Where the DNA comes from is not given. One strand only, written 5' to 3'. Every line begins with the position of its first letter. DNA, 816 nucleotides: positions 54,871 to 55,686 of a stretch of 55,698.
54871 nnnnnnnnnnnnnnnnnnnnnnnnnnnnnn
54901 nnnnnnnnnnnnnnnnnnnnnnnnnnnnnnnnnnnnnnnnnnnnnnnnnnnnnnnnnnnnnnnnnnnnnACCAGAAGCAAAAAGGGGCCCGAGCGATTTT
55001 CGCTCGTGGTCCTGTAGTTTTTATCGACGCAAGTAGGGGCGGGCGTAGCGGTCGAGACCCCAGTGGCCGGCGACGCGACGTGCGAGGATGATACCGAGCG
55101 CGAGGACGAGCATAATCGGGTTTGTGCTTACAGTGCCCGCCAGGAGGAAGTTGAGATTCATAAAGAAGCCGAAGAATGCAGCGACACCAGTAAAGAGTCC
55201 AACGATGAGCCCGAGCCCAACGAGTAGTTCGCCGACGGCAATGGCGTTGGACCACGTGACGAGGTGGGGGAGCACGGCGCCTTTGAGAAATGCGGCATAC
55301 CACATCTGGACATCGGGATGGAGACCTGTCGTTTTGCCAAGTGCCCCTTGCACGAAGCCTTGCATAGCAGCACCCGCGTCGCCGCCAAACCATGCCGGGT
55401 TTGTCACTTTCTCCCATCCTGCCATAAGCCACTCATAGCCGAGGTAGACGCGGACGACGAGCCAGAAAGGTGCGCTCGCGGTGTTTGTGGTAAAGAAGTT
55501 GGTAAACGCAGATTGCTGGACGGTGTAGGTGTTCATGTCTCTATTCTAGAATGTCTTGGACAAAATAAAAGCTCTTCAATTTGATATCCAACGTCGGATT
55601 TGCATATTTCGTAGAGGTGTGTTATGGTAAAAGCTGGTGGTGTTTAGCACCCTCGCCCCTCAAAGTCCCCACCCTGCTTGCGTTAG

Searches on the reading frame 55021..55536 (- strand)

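Call 78: search_protein_families(library=pfam, proteins=[window:55021-55536:-], max_evalue=0.001)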
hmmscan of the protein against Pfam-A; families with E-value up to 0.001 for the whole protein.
window:55021-55536:- (171 aa): 2 families
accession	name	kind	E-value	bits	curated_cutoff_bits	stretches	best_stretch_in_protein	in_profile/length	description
PF07681.17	DoxX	-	1e-05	26.5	23.6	1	25-128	2-77/85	DoxX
PF04173.18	DoxD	-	2.9e-05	24.5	22.7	1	24-136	1-109/167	TQO small subunit DoxD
